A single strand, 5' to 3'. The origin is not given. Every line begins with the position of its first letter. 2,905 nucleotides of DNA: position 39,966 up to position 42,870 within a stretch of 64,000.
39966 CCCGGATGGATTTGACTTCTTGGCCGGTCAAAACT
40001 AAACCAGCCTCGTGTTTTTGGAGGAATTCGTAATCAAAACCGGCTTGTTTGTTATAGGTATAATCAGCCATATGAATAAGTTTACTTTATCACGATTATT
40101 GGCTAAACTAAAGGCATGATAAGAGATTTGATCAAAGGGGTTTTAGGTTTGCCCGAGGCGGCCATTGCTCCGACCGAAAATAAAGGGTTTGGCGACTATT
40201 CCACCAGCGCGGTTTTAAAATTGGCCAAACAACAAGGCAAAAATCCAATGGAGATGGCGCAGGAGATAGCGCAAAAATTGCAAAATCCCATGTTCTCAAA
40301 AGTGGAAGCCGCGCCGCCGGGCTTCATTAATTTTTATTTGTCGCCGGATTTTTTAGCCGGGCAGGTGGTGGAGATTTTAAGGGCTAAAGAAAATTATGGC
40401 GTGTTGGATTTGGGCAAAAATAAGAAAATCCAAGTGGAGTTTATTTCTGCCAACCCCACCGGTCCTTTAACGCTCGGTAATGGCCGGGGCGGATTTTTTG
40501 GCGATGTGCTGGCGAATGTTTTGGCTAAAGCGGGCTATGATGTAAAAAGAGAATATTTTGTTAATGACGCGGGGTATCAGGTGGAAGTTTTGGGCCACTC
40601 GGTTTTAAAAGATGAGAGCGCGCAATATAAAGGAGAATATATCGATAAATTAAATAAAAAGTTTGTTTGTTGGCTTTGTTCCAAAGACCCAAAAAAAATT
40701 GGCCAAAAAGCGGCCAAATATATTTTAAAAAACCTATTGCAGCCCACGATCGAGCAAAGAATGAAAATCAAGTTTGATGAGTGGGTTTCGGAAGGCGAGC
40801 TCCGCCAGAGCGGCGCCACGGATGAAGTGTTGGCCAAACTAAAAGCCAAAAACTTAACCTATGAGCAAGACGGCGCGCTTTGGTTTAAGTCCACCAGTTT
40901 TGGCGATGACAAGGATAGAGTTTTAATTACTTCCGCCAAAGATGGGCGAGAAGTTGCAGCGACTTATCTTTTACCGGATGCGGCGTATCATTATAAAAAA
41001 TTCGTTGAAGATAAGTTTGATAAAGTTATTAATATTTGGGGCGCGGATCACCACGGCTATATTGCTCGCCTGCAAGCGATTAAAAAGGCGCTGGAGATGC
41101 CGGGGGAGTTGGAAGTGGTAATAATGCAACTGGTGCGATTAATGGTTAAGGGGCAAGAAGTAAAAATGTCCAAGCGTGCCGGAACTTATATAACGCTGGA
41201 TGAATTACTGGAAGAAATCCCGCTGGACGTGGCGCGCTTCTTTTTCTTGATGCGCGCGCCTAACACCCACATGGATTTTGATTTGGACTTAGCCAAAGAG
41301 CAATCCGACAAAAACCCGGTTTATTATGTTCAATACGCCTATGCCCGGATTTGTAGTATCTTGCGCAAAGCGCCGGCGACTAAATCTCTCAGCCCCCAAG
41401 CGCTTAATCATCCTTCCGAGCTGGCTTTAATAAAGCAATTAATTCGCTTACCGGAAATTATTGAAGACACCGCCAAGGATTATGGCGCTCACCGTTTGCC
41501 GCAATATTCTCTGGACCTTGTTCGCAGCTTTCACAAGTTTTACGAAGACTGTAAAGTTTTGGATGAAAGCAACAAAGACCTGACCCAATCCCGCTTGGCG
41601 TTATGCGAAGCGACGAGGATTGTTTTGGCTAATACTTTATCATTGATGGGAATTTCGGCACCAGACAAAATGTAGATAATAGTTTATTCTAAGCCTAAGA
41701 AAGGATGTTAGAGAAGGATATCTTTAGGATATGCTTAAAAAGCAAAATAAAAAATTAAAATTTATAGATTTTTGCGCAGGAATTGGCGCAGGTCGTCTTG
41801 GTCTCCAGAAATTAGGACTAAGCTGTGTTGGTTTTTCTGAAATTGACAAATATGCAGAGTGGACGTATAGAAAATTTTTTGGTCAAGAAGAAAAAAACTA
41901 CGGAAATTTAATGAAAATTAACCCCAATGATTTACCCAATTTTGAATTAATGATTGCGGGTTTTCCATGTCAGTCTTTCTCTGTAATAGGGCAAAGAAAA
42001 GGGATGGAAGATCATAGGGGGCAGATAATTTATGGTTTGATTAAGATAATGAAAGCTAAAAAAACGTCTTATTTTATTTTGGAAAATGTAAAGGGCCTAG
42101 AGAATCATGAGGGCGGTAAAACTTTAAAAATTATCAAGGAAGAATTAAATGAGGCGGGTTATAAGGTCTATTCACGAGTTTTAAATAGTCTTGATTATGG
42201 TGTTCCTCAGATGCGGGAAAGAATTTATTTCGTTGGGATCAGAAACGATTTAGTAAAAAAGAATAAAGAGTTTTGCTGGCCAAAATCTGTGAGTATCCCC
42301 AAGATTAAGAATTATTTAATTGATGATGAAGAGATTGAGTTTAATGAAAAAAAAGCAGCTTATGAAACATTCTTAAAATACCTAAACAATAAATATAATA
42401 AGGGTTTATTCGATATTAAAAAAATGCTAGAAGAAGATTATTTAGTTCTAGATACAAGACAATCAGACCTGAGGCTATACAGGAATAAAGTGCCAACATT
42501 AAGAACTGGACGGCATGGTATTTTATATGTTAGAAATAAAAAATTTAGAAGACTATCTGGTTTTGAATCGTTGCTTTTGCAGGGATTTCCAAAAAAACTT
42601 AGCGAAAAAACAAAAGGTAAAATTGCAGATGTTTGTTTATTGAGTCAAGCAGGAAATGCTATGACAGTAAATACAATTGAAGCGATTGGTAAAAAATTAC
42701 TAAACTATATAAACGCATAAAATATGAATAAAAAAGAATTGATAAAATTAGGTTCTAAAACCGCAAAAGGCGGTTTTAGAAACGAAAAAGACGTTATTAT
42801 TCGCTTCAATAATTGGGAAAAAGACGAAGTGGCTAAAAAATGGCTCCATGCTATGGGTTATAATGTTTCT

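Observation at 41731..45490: AT-rich five-gene defence island downstream of argS: an MspI/HpaII-like m5C R-M system with Vsr plus the NTase-DUF262 pair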

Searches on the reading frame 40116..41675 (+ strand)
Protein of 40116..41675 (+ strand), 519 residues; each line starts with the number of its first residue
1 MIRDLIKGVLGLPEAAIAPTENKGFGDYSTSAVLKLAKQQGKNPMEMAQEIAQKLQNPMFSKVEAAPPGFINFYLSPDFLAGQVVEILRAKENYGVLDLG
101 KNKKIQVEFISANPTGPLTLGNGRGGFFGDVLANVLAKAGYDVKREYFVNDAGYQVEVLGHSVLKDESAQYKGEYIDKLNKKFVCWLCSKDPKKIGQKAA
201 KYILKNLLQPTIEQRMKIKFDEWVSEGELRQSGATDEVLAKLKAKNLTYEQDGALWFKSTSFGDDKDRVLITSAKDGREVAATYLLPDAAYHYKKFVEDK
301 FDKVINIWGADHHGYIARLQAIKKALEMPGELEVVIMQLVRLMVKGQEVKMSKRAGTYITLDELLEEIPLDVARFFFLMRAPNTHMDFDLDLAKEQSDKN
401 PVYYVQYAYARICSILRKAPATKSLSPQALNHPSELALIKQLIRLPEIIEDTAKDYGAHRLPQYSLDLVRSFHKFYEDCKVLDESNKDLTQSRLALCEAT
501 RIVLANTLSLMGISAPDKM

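Call 61: find_related_loci(query=window:40116-41675:+, collection=metagenome_contigs, flank=8000)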
Query window:40116-41675:+ (519 aa) in metagenome_contigs; peptide patterns used: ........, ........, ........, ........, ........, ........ (x = any residue, [..] = any of these).
295 stretches matched a pattern; 146 encode a relative of the query (tblastn E <= 1e-3); the best 80 are kept; 80 distinct loci.
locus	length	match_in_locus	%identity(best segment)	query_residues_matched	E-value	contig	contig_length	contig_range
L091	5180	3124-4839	71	2-519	0e+0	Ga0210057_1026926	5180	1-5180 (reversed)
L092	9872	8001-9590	72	1-519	0e+0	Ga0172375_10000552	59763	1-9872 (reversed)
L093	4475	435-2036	71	2-519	0e+0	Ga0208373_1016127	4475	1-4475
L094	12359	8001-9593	70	1-519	0e+0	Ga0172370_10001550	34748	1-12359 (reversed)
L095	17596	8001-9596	73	1-519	0e+0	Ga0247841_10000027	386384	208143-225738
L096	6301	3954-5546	70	1-519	0e+0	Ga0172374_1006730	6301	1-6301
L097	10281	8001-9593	70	1-519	0e+0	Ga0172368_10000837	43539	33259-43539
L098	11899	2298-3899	67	1-519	0e+0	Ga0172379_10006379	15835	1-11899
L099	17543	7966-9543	67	1-519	0e+0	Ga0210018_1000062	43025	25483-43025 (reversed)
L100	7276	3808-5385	67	1-519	0e+0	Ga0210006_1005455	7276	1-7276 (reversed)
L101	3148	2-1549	68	40-519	0e+0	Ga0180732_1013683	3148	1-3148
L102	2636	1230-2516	77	1-424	0e+0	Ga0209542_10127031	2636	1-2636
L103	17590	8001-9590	72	1-519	0e+0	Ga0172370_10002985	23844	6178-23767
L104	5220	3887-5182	76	2-424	0e+0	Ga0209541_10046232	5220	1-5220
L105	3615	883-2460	60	1-519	0e+0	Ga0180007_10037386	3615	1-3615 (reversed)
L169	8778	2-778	84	274-519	5e-134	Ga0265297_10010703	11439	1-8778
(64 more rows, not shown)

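Call 65: search_protein_families(library=pfam, proteins=[L169:990-2741:+, L169:2745-3869:+, L169:3873-4301:+, L169:4493-4963:-, L169:5024-5725:+, L169:6888-8021:+], max_evalue=0.01)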
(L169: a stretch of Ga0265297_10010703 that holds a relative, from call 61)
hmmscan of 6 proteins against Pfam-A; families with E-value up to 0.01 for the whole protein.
L169:990-2741:+ (583 aa): 5 families
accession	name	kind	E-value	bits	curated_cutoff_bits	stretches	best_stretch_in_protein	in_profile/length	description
PF00145.23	DNA_methylase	-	1.6e-90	304.3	22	1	267-580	1-324/324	C-5 cytosine-specific DNA methylase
PF04002.20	RadC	-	1.4e-36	125.6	22.1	1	105-215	5-116/121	RadC-like JAB domain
PF20582.4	UPF0758_N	-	8.1e-23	80.7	27.1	1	4-77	2-76/77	UPF0758 N-terminal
PF14464.11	Prok-JAB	-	0.0035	17.6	25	1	118-195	31-95/114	Prokaryotic homologs of the JAB domain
PF00633.29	HHH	-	0.0055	16.9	24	0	57-81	4-28/30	Helix-hairpin-helix motif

L169:2745-3869:+ (374 aa): 1 family
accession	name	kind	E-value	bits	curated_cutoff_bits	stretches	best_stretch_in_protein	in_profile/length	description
PF20731.2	RE_NgoFVII_C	-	2.6e-18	66.8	23.8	1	227-350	6-130/131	NgoFVII C-terminal B3-like DNA-binding domain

L169:3873-4301:+ (142 aa): 3 families
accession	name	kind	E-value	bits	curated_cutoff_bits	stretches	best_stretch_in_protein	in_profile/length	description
PF03852.21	Vsr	-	1.5e-28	98.9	27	1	1-69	1-69/74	DNA mismatch endonuclease Vsr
PF18741.7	MTES_1575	-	0.0019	18.7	38.2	1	89-131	53-95/96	REase_MTES_1575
PF04480.18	DUF559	-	0.0026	18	20.6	0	90-132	66-108/109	Protein of unknown function (DUF559)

L169:4493-4963:- (156 aa): 0 families

L169:5024-5725:+ (233 aa): 0 families

L169:6888-8021:+ (377 aa): 17 families
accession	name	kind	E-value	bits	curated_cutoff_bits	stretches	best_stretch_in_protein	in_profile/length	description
PF12002.13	MgsA_C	-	5.3e-48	163.5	27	1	236-377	2-150/167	MgsA AAA+ ATPase C terminal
PF16193.11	AAA_assoc_2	-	2.2e-23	82.7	34.3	1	163-234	4-81/81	AAA C-terminal domain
PF00004.35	AAA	-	5.2e-17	63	21.2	1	42-146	2-127/131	ATPase family associated with various cellular activities (AAA)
PF05496.18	RuvB_N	-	2.4e-16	60.3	27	1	8-122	1-115/159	Holliday junction DNA helicase RuvB P-loop domain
PF07728.20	AAA_5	-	7.9e-08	32.8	22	1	41-128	2-103/139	AAA domain (dynein-related subfamily)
PF01078.27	Mg_chelatase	-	1.4e-06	28.3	20.3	1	16-60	5-44/207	Magnesium chelatase, subunit ChlI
PF25361.1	AAA_lid_RFC1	-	4e-06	26.6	34.9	1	154-202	7-55/59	RFC1-like, AAA+ ATPase lid domain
PF00158.32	Sigma54_activat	-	8.4e-06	26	20.2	0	94-130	96-132/168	Sigma-54 interaction domain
PF13401.12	AAA_22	-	4.9e-05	24.1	27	1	42-67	9-37/130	AAA domain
PF13191.12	AAA_16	-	7e-05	23.8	32.6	0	40-67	26-54/167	AAA ATPase domain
PF13173.12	AAA_14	-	0.00012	22.5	27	1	42-130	6-103/129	AAA domain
PF20720.3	nSTAND3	-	0.0002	21.6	27.2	1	42-98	21-72/155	Novel STAND NTPase 3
PF07724.20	AAA_2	-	0.00028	21.4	27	0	37-84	2-49/166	AAA domain (Cdc48 subfamily)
PF14532.12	Sigma54_activ_2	-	0.0014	19.3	25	1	42-123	25-104/138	Sigma-54 interaction domain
PF13604.12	AAA_30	-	0.0026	18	27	0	42-76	22-56/191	AAA domain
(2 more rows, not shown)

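Call 100: search_solved_structures(query=window:40116-41675:+, max_evalue=1e-10)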
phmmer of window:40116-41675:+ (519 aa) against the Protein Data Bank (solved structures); distinct sequences matched with E-value up to 1e-10: 12.
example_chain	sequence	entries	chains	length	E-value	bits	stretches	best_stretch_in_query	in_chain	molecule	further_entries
3fnr_A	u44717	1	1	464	9.5e-74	252.4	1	101-519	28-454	Arginyl-tRNA synthetase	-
2zue_A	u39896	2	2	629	5.4e-39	137.7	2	15-170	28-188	Arginyl-tRNA synthetase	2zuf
4oby_A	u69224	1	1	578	1.6e-33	119.7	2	20-160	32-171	Arginine--tRNA ligase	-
5yym_A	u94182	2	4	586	1.7e-33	119.6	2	20-160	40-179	Arginine--tRNA ligase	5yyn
5b63_A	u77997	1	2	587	1.7e-33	119.6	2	20-160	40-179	Arginine--tRNA ligase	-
6ao8_A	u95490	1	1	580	1.1e-30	110.4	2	8-164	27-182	Arginine--tRNA ligase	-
1bs2_A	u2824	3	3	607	6.5e-29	104.5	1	38-159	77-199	PROTEIN (ARGINYL-TRNA SYNTHETASE) | ARGINYL-TRNA SYNTHETASE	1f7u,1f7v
4q2t_A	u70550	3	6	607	7.8e-29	104.2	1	13-159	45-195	Arginine--tRNA ligase, cytoplasmic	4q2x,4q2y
4zaj_A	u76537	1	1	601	8.6e-29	104.1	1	13-159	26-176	Arginine--tRNA ligase, cytoplasmic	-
4r3z_B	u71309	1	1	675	1.4e-28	103.4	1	13-159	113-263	Arginine--tRNA ligase, cytoplasmic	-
5jld_A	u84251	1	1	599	3.2e-24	89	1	355-518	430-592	Arginyl-tRNA synthetase, putative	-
1iq0_A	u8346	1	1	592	7.5e-22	81.2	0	363-519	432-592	ARGINYL-TRNA SYNTHETASE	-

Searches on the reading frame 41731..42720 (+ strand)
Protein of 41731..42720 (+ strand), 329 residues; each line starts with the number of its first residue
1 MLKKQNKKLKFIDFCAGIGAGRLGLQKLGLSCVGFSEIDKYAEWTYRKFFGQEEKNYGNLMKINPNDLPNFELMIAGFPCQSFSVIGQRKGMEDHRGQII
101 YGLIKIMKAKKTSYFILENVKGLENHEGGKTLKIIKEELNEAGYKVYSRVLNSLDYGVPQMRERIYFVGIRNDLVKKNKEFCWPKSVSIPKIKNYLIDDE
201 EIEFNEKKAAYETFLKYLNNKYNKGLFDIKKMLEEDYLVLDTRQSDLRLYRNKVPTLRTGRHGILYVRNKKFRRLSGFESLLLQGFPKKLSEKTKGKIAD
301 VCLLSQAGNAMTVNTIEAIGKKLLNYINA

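Call 3: search_protein_families(library=pfam, proteins=[window:41731-42720:+], max_evalue=0.1)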
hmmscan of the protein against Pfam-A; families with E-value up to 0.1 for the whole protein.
window:41731-42720:+ (329 aa): 1 family
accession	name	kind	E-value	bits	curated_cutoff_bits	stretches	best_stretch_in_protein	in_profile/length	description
PF00145.23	DNA_methylase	-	1.7e-72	245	22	1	9-324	1-323/324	C-5 cytosine-specific DNA methylase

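Call 4: search_protein_families(library=padloc, proteins=[window:41731-42720:+], max_evalue=0.1)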
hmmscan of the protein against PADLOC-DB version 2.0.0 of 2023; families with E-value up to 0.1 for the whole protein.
window:41731-42720:+ (329 aa): 62 families (the best 25 are shown)
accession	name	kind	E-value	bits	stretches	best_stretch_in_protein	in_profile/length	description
PDLC03272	MTase_II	-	3.8e-104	347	1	3-328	69-391/407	Type II methyltransferase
PDLC03734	oMTase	-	1.3e-57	193.8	2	8-235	3-233/444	orphan methyltransferase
PDLC03378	MTase_II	-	1.3e-52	177.2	1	8-327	2-330/344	Type II methyltransferase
PDLC03361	MTase_II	-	1.3e-49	167.3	1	4-327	82-437/455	Type II methyltransferase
PDLC03242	MTase_II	-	4.5e-47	158.9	1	3-278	93-362/409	Type II methyltransferase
PDLC03217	MTase_II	-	2.6e-46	156.4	1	4-175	380-549/703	Type II methyltransferase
PDLC02653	DrmMII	-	2.1e-44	149.8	1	7-325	3-311/333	DrmMII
PDLC03716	oMTase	-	7.3e-44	148.3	1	5-325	35-337/349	orphan methyltransferase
PDLC03234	MTase_II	-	1.9e-40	137.3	1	6-224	2-228/375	Type II methyltransferase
PDLC00027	DruM2|DruM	-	8.5e-40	135.2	1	3-186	6-184/361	DNA cytosine methylase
PDLC03286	MTase_II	-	5.1e-39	132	1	9-170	1-168/185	Type II methyltransferase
PDLC03269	MTase_II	-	6.5e-39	132.2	1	7-186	2-179/437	Type II methyltransferase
PDLC00026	DruM2|DruM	-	2.1e-38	130.8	1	6-327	2-318/336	DNA cytosine methylase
PDLC00031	DruM2|DruM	-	3.8e-38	129.5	1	2-186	5-184/361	DNA cytosine methylase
PDLC03330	MTase_II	-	1.6e-37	127.4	1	4-196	94-292/430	Type II methyltransferase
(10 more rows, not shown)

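Call 5: search_protein_families(library=ncbifam, proteins=[window:41731-42720:+], max_evalue=0.1)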
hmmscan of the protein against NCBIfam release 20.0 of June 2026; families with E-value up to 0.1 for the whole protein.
window:41731-42720:+ (329 aa): 2 families
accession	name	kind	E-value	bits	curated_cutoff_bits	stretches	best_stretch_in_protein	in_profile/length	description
TIGR00675.1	dcm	superfamily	9.6e-82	275.2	100.65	1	11-323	1-329/329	DNA (cytosine-5-)-methyltransferase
NF007772.0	PRK10458.1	subfamily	7.9e-31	107.1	710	2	66-182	165-297/472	DNA cytosine methylase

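Call 7: search_solved_structures(query=window:41731-42720:+, max_evalue=0.001, show_alignments=2)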
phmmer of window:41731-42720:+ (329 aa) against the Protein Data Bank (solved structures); distinct sequences matched with E-value up to 0.001: 41.
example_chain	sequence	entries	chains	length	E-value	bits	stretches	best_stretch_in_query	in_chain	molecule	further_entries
1svu_A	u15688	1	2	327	3.2e-50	174.3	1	4-204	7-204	Modification methylase HhaI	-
1fjx_A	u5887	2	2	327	3.2e-50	174.3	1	4-204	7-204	HHAI DNA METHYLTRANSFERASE | MODIFICATION METHYLASE HHAI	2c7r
10mh_A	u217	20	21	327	3.3e-50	174.2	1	4-204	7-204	PROTEIN (CYTOSINE-SPECIFIC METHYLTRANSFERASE HHAI) | HaeIII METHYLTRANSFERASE | Modification methylase HhaI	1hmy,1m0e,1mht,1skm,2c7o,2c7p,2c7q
2i9k_A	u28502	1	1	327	4.3e-50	173.8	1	4-204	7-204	Modification methylase HhaI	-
2uyh_A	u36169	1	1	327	4.4e-50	173.8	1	4-204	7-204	MODIFICATION METHYLASE HHAI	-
2zcj_A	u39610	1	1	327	8.4e-50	172.9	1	4-204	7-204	Modification methylase HhaI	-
2uyc_A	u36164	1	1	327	1.7e-49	171.9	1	4-204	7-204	MODIFICATION METHYLASE HHAI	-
2uz4_A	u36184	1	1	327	1.7e-49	171.9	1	4-204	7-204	MODIFICATION METHYLASE HHAI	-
2z6u_A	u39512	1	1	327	2.1e-49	171.5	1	4-204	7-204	Modification methylase HhaI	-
2z6q_A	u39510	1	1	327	2.2e-49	171.5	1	4-204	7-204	Modification methylase HhaI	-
2z6a_A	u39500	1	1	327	5.8e-49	170.1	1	4-204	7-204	Modification methylase HhaI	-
1dct_A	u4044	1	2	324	1e-28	103.6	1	11-288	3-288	PROTEIN (MODIFICATION METHYLASE HAEIII)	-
3ubt_Y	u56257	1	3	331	2.6e-27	99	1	11-289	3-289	Modification methylase HaeIII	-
3lx6_A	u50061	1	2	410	8.6e-23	84.1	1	67-177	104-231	Cytosine-specific methyltransferase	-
3me5_A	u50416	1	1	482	1.8e-22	83.1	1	67-177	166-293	Cytosine-specific methyltransferase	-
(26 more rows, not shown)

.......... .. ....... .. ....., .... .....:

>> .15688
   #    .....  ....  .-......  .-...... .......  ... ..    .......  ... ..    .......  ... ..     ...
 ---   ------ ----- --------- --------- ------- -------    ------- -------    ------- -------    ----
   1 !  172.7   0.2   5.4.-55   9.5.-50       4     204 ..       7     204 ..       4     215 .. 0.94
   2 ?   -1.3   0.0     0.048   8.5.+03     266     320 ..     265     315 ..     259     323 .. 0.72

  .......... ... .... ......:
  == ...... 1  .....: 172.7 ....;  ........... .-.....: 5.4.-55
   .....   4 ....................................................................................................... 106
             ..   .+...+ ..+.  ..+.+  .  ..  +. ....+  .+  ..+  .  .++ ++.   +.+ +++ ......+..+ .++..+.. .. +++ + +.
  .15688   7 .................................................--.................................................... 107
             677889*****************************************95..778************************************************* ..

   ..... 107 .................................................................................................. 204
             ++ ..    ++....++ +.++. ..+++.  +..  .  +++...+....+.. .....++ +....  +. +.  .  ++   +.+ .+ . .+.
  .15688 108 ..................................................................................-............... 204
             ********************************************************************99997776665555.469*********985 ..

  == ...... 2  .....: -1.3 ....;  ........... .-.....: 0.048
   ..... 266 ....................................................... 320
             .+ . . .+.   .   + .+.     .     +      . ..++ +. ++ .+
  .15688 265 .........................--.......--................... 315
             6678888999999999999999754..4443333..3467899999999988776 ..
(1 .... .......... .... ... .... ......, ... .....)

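Call 10: search_protein_families(library=phrogs, proteins=[window:41731-42720:+], max_evalue=0.1)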
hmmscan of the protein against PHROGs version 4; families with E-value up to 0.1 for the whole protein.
window:41731-42720:+ (329 aa): 14 families
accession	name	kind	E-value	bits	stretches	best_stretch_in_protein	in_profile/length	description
phrog_116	-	other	2.9e-73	248.4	1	3-328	202-494/779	DNA methyltransferase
phrog_363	-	other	1.1e-43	150.7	1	4-323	49-312/327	DNA methyltransferase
phrog_5999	-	other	5.8e-13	49.8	1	8-93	2-91/109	DNA methyltransferase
phrog_16427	-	other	4.9e-10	40.5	1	256-327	100-172/235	DNA methyltransferase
phrog_36001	-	unknown function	1.2e-09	37.9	1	111-183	502-574/715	-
phrog_17284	-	unknown function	1.3e-07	32.2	1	270-327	157-214/245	-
phrog_29583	-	other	4.8e-07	29.9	1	73-151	81-155/468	DNA methyltransferase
phrog_864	-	DNA, RNA and nucleotide metabolism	1.1e-06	28.5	1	54-131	679-756/1064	DNA primase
phrog_26324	-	other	1.9e-06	29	1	268-327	143-207/210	DNA methyltransferase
phrog_13621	-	unknown function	0.00025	21.9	1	227-323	10-108/121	-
phrog_757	-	other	0.0014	18.7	1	3-109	9-112/247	DNA methyltransferase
phrog_8411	-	unknown function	0.032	15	1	266-310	162-206/206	-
phrog_16528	-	other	0.048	14.2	1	271-324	169-218/236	DNA methyltransferase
phrog_32758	-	other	0.073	13.8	0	135-170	8-43/154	DNA methyltransferase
